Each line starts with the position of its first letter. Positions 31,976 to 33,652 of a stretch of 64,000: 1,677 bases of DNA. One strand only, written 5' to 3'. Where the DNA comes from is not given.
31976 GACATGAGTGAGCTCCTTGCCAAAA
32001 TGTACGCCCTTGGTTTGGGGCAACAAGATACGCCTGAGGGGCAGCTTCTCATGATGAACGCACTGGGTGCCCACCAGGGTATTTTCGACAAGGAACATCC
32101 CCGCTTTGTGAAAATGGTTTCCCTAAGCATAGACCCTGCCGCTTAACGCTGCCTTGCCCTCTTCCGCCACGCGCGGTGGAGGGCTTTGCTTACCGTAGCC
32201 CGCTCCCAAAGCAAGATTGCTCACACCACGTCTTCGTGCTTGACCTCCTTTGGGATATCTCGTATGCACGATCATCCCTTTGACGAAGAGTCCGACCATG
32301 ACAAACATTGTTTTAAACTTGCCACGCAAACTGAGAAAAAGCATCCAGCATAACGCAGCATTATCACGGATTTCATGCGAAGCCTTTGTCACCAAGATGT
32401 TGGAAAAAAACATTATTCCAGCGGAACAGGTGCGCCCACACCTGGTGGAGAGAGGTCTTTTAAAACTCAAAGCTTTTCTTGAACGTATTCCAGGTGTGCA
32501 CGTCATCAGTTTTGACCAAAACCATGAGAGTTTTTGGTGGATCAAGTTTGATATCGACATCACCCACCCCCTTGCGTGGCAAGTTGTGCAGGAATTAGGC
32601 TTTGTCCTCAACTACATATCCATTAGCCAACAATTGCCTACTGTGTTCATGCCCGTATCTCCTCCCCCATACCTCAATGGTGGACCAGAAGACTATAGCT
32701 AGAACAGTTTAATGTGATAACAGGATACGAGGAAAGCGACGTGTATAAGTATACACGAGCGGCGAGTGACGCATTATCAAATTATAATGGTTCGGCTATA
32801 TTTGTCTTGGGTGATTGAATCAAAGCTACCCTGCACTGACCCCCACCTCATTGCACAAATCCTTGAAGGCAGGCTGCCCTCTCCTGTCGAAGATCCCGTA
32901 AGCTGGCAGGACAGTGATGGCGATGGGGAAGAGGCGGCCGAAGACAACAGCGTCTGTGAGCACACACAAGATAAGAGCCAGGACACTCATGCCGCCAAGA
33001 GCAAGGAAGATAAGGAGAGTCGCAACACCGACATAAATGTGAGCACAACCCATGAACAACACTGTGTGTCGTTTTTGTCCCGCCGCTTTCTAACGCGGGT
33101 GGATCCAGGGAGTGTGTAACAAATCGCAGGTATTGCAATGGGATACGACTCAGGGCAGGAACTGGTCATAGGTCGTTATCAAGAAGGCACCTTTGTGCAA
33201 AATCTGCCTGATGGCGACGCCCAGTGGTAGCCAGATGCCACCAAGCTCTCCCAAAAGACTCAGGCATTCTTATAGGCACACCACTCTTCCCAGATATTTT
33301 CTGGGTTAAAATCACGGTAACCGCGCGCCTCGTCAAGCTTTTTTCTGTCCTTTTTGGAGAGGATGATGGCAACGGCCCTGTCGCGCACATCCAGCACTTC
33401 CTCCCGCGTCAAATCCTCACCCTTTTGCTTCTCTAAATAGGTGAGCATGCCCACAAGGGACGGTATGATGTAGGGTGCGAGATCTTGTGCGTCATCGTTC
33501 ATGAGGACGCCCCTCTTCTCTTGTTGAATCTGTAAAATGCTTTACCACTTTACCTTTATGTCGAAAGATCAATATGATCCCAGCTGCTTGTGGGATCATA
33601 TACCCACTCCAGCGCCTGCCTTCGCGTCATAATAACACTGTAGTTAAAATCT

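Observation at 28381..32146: Overlapping gene pair: degenerate histidine-kinase-like membrane sensor plus NB-ARC/TPR STAND NTPase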

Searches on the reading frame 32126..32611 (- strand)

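Call 37: search_protein_families(library=pfam, proteins=[window:32126-32611:-], max_evalue=0.1)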
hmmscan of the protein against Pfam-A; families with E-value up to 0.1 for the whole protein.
window:32126-32611:- (162 aa): 2 families
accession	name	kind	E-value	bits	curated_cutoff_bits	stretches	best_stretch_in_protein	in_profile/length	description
PF11934.14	DUF3452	-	0.045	13.9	26.3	1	77-103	89-115/135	Domain of unknown function (DUF3452)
PF15858.10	LCE6A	-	0.075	13.7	27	0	35-74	14-50/81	Late cornified envelope protein 6A family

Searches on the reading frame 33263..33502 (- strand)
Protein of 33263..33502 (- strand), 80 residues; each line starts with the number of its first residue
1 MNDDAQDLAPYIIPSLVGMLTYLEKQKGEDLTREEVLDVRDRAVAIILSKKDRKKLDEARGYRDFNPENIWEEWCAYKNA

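Call 37: search_protein_families(library=pfam, proteins=[window:33263-33502:-], max_evalue=0.1)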
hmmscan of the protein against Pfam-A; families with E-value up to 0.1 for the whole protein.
window:33263-33502:- (80 aa): 1 family
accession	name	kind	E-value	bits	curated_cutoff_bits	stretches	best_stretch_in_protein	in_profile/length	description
PF06212.17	GRIM-19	-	0.069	13.5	25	1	11-64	35-88/132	GRIM-19 protein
